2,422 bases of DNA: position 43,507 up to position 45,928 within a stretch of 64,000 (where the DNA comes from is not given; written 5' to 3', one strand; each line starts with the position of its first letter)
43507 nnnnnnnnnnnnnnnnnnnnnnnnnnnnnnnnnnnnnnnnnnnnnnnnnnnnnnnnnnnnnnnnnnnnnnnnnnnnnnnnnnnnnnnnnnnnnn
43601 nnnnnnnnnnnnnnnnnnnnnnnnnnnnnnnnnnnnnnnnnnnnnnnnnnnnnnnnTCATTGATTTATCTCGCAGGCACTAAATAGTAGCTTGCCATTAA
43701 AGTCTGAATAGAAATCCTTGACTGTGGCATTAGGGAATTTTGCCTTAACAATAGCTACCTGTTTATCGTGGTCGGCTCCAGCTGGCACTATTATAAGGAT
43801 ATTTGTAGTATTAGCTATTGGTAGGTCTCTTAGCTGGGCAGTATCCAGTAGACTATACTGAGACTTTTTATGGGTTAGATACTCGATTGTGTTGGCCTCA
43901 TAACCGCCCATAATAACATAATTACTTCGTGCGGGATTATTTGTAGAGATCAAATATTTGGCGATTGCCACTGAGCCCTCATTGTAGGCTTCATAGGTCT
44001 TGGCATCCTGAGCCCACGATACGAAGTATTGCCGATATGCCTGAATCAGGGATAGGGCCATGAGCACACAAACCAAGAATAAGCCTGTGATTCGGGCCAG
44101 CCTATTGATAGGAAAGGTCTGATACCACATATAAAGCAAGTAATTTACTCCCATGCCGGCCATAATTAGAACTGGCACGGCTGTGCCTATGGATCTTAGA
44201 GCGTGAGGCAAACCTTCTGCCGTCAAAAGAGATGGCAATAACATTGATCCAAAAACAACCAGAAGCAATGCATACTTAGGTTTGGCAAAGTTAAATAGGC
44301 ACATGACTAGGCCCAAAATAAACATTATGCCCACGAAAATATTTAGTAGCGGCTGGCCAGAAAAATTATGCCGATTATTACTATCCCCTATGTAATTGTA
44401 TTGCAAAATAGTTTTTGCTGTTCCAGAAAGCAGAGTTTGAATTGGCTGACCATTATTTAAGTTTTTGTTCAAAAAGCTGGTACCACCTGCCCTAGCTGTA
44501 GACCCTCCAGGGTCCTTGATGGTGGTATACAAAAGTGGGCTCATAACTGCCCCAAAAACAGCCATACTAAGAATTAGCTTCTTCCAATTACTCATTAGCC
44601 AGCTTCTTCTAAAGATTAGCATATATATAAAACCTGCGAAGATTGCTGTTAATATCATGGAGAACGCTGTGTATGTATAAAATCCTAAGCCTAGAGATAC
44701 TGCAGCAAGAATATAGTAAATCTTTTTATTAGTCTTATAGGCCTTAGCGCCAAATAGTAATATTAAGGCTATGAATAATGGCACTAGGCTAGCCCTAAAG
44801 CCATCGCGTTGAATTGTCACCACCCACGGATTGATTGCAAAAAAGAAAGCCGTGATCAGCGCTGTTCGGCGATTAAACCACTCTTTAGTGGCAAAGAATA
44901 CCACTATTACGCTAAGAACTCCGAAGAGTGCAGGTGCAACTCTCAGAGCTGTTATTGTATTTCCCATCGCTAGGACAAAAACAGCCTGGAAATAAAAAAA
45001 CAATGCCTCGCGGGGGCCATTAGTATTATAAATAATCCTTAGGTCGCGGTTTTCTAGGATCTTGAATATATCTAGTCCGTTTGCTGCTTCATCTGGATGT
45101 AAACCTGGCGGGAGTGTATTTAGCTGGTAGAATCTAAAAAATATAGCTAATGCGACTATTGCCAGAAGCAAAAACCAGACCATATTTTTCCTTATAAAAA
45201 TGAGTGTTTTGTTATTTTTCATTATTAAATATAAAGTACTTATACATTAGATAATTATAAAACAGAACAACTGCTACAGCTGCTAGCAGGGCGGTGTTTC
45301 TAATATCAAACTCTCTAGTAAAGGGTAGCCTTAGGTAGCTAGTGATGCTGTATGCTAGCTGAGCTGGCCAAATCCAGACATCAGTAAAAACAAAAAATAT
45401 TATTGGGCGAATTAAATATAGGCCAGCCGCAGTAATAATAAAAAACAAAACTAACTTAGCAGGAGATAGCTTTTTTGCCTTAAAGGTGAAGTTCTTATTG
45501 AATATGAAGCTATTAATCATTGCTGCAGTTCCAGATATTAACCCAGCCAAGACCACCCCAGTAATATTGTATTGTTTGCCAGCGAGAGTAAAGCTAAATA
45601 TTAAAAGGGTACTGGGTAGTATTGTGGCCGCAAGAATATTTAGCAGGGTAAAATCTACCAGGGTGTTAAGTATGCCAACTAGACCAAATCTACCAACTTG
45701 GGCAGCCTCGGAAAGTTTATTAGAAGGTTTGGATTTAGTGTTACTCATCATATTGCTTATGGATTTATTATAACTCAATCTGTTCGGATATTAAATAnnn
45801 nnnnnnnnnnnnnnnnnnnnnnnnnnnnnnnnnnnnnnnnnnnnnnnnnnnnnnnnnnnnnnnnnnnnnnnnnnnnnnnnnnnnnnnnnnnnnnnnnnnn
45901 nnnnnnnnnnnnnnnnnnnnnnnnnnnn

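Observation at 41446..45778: GtrA / GT2 / double GT-C glycosylation cassette inserted inside the conserved dnaX-(dnaB)-ybaB-recR block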

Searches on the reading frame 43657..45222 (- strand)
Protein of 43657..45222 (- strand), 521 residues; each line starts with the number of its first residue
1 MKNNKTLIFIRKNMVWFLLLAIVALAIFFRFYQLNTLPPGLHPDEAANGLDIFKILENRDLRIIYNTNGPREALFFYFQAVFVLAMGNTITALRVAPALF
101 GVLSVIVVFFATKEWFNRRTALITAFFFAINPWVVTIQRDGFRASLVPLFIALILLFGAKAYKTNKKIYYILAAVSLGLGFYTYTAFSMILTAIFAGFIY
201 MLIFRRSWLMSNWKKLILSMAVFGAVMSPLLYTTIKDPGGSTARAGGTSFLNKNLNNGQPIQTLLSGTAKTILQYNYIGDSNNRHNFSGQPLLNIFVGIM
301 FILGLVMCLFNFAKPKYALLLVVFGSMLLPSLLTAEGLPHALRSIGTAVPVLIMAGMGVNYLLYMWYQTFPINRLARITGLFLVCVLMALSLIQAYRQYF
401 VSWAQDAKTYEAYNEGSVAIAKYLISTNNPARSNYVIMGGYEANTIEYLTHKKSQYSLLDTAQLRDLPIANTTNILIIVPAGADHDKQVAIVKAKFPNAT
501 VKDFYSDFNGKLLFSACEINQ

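Call 3: search_protein_families(library=pfam, proteins=[window:43657-45222:-], max_evalue=0.01)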
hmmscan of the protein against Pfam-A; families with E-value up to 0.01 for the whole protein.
window:43657-45222:- (521 aa): 2 families
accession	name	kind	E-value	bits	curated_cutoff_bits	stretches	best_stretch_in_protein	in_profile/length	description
PF13231.12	PMT_2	-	8.1e-16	59.1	26.1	1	74-232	5-159/160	Dolichyl-phosphate-mannose-protein mannosyltransferase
PF02516.20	STT3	-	9.8e-05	22.5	24.5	1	91-224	96-233/405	Oligosaccharyl transferase STT3, N-terminal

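Call 4: search_protein_families(library=ncbifam, proteins=[window:43657-45222:-], max_evalue=0.01)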
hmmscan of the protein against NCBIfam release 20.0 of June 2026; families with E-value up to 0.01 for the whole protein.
window:43657-45222:- (521 aa): 2 families
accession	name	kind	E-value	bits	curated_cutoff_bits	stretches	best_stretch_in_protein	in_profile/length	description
TIGR03663.1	TIGR03663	subfamily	3.3e-15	56.1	126.25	1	18-228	3-220/435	flippase activity-associated protein Agl23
TIGR04154.1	archaeo_STT3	subfamily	3.4e-06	25.7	450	1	88-132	93-137/831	oligosaccharyl transferase, archaeosortase A system-associated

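Call 9: find_homologous_proteins(query=window:43657-45222:-)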
Query window:43657-45222:- (521 aa): 375 proteins with E <= 0.001 among 8000 candidates; the best 120 are listed.
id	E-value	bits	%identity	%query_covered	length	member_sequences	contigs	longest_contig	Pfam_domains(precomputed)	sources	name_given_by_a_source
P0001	0.0e+0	1150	100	100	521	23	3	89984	PF13231.13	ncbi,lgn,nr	ncbi:MAG: glycosyltransferase family 39 protein [Patescibacteria group bacterium]|nr:glycosyltransfe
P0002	1.6e-261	887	75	100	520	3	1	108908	PF02366.25,PF13231.13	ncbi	-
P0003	1.7e-261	887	74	100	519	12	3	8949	PF13231.13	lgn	-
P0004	3.3e-261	886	74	100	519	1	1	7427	PF13231.13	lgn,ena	-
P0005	4.7e-261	885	74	100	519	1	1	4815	PF13231.13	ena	-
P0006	4.7e-261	885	74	100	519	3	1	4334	PF13231.13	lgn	-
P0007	1.1e-260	884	74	100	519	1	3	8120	PF13231.13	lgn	-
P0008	4.3e-260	882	74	100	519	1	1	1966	PF13231.13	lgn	-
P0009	1.3e-258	877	74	100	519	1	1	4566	PF13231.13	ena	-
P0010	7.5e-257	871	73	100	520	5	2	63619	PF13231.13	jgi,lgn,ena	-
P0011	3.3e-255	866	72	100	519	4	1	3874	PF13231.13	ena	-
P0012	2.6e-253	860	73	97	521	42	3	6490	PF13231.13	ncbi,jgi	jgi:4-amino-4-deoxy-L-arabinose transferase-like glycosyltransferase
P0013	2.3e-252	856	71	100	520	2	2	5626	PF02516.21,PF13231.13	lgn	-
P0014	5.1e-252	855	71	100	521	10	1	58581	PF02516.21,PF13231.13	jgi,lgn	-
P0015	4.6e-251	852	71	99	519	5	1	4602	PF13231.13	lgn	-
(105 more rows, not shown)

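Call 12: search_solved_structures(query=window:43657-45222:-, max_evalue=1, show_alignments=2)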
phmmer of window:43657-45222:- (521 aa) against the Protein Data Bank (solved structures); distinct sequences matched with E-value up to 1: 0.

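Call 20: search_solved_structures(query=A1, max_evalue=10, show_alignments=2)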
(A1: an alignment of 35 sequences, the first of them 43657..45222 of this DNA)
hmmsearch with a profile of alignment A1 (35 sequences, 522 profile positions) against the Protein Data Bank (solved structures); distinct sequences matched with E-value up to 10: 5.
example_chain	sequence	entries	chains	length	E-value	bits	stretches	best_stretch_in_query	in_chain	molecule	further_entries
3waj_A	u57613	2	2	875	0.00016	23.8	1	83-227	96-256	Transmembrane oligosaccharyl transferase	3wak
5gmy_A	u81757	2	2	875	0.00016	23.8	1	83-227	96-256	Transmembrane oligosaccharyl transferase, putative | Dolichyl-phosphooligosaccharide-protein glycotransferase 3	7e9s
5ezm_A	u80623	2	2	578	0.0058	18.7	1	57-240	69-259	4-amino-4-deoxy-L-arabinose transferase or related glycosyltransferases of PMT family | 4-amino-4-deoxy-L-arabinose (L-Ara4N) transferase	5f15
6e9n_A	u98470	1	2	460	7.7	8.4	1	115-241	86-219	D-galactonate transport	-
6e9o_B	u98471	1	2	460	7.7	8.4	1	115-241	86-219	D-galactonate transport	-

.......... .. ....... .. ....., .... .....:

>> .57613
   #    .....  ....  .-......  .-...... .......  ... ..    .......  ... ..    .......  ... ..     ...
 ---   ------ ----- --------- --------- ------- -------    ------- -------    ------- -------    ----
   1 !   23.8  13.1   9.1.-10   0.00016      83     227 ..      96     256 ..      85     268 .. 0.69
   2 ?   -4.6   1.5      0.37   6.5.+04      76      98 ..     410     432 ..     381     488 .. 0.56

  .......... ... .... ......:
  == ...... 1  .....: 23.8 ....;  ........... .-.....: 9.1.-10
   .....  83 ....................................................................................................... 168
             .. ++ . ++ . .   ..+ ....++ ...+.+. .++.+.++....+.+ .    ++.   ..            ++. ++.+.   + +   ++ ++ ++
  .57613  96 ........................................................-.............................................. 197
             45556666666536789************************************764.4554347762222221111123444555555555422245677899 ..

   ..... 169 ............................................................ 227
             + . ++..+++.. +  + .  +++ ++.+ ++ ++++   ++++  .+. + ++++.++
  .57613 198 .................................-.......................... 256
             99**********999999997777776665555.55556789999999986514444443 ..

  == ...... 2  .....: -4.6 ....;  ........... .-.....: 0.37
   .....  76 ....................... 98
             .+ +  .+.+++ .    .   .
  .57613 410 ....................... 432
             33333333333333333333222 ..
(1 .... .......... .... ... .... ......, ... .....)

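Call 38: predict_structure(alignment_id=A1)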
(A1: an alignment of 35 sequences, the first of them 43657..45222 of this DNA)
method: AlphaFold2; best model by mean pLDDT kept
length: 521 residues; sequences in the alignment: 35
mean_pLDDT: 87.1   pTM: 0.87
mean pLDDT of the five models: 87.1, 86.2, 85.4, 84.8, 79.6
residues with pLDDT >= 90: 258; 70-90: 227; 50-70: 34; < 50: 2
segments of 3 or more residues with pLDDT < 50: none
pLDDT, mean of each block of 10 residues (from residue 1): 74 93 97 84 84 81 61 79 87 90 97 96 97 86 84 97 95 95 85 94 94 95 92 74 61 80 82 81 76 91 96 95 92 71 86 97 92 88 94 90 79 87 90 88 90 90 82 83 91 89 89 91 68
secondary structure, 60 per line:
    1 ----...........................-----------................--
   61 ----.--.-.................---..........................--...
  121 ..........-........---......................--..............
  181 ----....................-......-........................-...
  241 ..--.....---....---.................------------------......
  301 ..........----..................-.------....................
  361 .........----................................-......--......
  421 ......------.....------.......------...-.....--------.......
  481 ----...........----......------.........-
elements in order: H5-31 H43-58 H70-86 H90-115 H118-130 H132-139 H143-164 H167-180 H185-204 H206-211 H213-236 H238-242 H245-248 H253-256 H260-276 H295-310 H315-332 H341-369 H374-405 H407-412 H415-426 E433-437 H444-450 E457-459 H461-465 E474-480 H485-495 E500-505 E512-520

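Call 42: fold_search(model_id=the predicted structure, library=pdb)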
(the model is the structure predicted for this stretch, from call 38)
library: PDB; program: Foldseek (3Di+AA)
matches with E <= 10: 460; with E <= 0.001: 30
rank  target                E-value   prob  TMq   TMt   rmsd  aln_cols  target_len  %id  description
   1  5f15                  8.0e-10  1.00  0.56  0.54  11.9       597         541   14  Crystal Structure of ArnT from Cupriavidus metallidurans bound to Undecaprenyl phosphate (released 2016-02-17)
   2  5ezm                  3.8e-09  1.00  0.56  0.55  12.2       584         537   14  Crystal Structure of ArnT from Cupriavidus metallidurans in the apo state (released 2016-02-17)
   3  6ezn_F                4.7e-09  1.00  0.55  0.46  12.3       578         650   14  Cryo-EM structure of the yeast oligosaccharyltransferase (OST) complex (released 2018-01-17)
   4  8b6l_I                1.0e-08  1.00  0.56  0.44  10.9       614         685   13  Subtomogram average of the human Sec61-TRAP-OSTA-translocon (released 2022-12-07)
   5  7e9s_A                1.0e-08  1.00  0.52  0.33  12.3       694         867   13  Archaeal oligosaccharyltransferase AglB from Archaeoglobus fulgidus in complex with an inhibitory peptide and a dolich (released 2021-09-08)
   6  3wak                  1.1e-08  1.00  0.56  0.36  13.5       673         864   12  Crystal structure of the Archaeoglobus fulgidus oligosaccharyltransferase (O29867_ARCFU) in the apo form (released 2013-10-30)
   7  8age_A                1.6e-08  1.00  0.57  0.48  10.8       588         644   14  Structure of yeast oligosaccharylransferase complex with acceptor peptide bound (released 2022-12-07)
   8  8agc_A                1.7e-08  1.00  0.57  0.45  12.1       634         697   13  Structure of yeast oligosaccharylransferase complex with lipid-linked oligosaccharide and non-acceptor peptide bound (released 2022-12-07)
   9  8agb_A                1.7e-08  1.00  0.56  0.47  12.2       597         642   12  Structure of yeast oligosaccharylransferase complex with lipid-linked oligosaccharide bound (released 2022-12-07)
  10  5gmy_A                2.3e-08  1.00  0.54  0.35  12.8       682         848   13  Crystal structure of the Archaeoglobus fulgidus oligosaccharyltransferase (O29867_ARCFU) tethered with an acceptor pep (released 2017-02-01)
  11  3waj                  2.4e-08  1.00  0.52  0.35  14.0       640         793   13  Crystal structure of the Archaeoglobus fulgidus oligosaccharyltransferase (O29867_ARCFU) complex with Zn and sulfate (released 2013-10-30)
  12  8pn9_A                3.0e-08  1.00  0.55  0.46  12.8       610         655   13  Structure of human oligosaccharyltransferase OST-A complex bound to NGI-1 (released 2024-05-08)
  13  6c26_A                4.5e-08  1.00  0.60  0.50  12.4       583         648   14  The Cryo-EM structure of a eukaryotic oligosaccharyl transferase complex (released 2018-01-31)
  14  6s7o_A                4.5e-08  1.00  0.56  0.46  12.5       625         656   14  Cryo-EM structure of human oligosaccharyltransferase complex OST-A (released 2019-12-18)
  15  7oci_F                7.8e-08  1.00  0.61  0.51  10.8       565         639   13  Cryo-EM structure of yeast Ost6p containing oligosaccharyltransferase complex (released 2022-02-16)
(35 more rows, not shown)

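Call 59: find_encoding_contigs(protein=window:43657-45222:-, flank=3000, max_places=3)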
Protein window:43657-45222:- (521 aa): 3 contigs read that carry it; 3 places shown.
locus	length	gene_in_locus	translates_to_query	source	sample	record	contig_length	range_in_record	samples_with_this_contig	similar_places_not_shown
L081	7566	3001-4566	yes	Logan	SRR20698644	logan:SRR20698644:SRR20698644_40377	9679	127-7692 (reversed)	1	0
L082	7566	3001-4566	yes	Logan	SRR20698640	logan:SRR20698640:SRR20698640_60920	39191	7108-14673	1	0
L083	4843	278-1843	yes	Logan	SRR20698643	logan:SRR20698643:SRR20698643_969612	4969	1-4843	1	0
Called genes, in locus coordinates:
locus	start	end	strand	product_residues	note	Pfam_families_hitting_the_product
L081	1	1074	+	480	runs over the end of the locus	PF01078:Mg_chelatase (weak), PF05496:RuvB_N (weak), PF06068:TIP49 (faint), PF13177:DNA_pol3_delta2, PF00004:AAA, PF07728:AAA_5 (weak), PF13173:AAA_14, PF22608:DNAX_ATPase_lid, +3 more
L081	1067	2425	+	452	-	PF00772:DnaB, PF13481:AAA_25, PF03796:DnaB_C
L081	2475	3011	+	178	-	PF04138:GtrA_DPMS_TM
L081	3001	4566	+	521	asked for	PF13231:PMT_2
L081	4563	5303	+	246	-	PF00535:Glycos_transf_2, PF10111:Glyco_tranf_2_2 (weak)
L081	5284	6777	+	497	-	PF02366:PMT, PF13231:PMT_2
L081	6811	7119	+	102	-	PF02575:YbaB_DNA_bd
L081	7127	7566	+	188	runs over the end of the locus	?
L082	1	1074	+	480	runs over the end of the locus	PF01078:Mg_chelatase (weak), PF05496:RuvB_N (weak), PF06068:TIP49 (faint), PF13177:DNA_pol3_delta2, PF00004:AAA, PF07728:AAA_5 (weak), PF13173:AAA_14, PF22608:DNAX_ATPase_lid, +3 more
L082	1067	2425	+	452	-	PF00772:DnaB, PF13481:AAA_25, PF03796:DnaB_C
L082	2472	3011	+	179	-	PF04138:GtrA_DPMS_TM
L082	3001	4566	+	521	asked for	PF13231:PMT_2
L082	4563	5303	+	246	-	PF00535:Glycos_transf_2, PF10111:Glyco_tranf_2_2 (weak)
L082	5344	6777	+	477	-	PF02366:PMT, PF13231:PMT_2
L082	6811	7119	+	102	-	PF02575:YbaB_DNA_bd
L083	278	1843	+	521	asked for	PF13231:PMT_2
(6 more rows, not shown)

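Call 75: search_protein_representatives(alignment_id=A1)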
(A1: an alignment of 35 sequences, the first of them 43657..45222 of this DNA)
Query: 35 sequences, 522 profile positions. Proteins with E-value up to 0.001 (for the whole library): 32055; up to 1e-10: 13728; up to 1e-30: 3586. The best 150 are listed.
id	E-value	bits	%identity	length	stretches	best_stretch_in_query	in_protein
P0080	1.2e-251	852.5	-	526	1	1-521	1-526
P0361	5.7e-221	751.3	-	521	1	10-521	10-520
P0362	4.0e-176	603.3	-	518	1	6-521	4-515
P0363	1.3e-171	588.4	-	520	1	8-521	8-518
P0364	4.5e-168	576.7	-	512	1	13-520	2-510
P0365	1.2e-165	568.8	-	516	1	10-521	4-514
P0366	6.2e-154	530.1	-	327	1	6-328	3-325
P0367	4.5e-151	520.6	-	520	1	4-521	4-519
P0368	2.2e-147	508.5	-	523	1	15-506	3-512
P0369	1.3e-141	489.5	-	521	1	10-521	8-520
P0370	2.7e-139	481.8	-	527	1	2-521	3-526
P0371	2.4e-134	465.4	-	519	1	9-520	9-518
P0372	4.2e-131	454.7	-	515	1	4-520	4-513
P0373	7.0e-130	450.7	-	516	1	4-520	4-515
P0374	5.7e-128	444.4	-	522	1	10-521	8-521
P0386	2.0e-107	376.6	-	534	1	9-496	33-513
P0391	5.1e-101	355.5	-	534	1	13-504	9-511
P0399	5.7e-96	338.8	-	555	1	11-488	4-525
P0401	7.6e-96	338.4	-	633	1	13-479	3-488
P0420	2.1e-90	320.5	-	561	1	9-503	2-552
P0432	1.5e-87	311.1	-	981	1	19-453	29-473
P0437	2.9e-86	306.8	-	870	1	11-521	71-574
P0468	9.1e-82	291.9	-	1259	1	12-514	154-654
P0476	4.8e-80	286.3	-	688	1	16-502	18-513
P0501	9.6e-79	282.0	-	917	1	23-454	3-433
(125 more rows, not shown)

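Call 76: list_cluster_members(proteins=[P0386, P0391, P0399, P0401, P0420, P0432, P0437, P0468, P0476, P0501])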
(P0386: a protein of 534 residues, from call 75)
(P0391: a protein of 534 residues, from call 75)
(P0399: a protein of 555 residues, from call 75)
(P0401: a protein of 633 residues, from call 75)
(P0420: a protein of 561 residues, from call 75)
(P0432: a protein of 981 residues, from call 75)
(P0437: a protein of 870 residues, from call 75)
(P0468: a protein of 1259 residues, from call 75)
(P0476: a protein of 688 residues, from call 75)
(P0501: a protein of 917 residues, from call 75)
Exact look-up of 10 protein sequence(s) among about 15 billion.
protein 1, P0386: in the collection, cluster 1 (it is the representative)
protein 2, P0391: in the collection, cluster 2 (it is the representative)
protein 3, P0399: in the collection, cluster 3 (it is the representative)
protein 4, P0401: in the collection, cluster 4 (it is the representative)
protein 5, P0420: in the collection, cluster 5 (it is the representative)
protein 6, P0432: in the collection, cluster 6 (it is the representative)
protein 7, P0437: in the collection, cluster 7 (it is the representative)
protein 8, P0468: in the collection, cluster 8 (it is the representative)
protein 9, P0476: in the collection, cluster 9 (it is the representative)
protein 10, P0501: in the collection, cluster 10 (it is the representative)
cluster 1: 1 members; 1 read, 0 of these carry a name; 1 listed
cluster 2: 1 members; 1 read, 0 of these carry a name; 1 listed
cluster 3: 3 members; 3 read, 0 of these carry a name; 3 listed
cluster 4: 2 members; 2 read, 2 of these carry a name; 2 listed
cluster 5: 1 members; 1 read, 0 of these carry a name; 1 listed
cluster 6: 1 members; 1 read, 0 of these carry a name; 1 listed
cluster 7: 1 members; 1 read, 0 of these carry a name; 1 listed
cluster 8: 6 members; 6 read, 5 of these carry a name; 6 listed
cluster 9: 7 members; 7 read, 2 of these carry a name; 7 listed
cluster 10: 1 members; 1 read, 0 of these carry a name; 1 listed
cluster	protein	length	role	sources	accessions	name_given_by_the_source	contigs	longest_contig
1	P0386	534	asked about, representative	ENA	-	-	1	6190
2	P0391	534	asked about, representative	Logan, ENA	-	-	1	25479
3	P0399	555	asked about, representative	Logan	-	-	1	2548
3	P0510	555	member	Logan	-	-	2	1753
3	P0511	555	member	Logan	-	-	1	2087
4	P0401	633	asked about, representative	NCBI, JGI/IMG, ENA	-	hypothetical protein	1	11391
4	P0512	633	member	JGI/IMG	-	hypothetical protein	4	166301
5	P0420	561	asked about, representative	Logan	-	-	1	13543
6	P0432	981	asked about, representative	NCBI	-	-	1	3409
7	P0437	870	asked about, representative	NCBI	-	-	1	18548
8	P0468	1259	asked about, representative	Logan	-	-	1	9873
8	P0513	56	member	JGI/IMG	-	hypothetical protein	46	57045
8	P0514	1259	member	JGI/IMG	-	4-amino-4-deoxy-L-arabinose transferase-like glycosyltransferase/streptogramin lyase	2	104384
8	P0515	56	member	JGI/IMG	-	hypothetical protein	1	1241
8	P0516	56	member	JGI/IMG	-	hypothetical protein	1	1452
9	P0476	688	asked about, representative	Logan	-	-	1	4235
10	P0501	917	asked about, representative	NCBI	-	-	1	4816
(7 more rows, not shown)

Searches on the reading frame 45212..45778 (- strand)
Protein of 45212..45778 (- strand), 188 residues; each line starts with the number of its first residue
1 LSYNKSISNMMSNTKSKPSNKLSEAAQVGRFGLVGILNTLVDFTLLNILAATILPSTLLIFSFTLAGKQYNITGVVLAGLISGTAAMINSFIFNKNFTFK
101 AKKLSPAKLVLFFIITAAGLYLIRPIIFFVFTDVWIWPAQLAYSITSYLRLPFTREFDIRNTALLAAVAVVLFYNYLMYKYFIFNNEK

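Call 3: search_protein_families(library=pfam, proteins=[window:45212-45778:-], max_evalue=0.01)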
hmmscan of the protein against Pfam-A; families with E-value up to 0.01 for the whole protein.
window:45212-45778:- (188 aa): 1 family
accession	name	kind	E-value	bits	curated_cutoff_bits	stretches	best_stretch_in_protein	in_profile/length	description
PF04138.20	GtrA_DPMS_TM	-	1.2e-11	45.3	26.1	1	30-184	1-117/117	GtrA/DPMS, transmembrane domain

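Call 4: search_protein_families(library=ncbifam, proteins=[window:45212-45778:-], max_evalue=0.01)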
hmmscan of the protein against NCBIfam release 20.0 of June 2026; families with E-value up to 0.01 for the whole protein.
window:45212-45778:- (188 aa): 0 families

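Call 28: search_solved_structures(query=window:45212-45778:-, max_evalue=10, show_alignments=2)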
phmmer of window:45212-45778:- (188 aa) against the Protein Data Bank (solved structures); distinct sequences matched with E-value up to 10: 0.
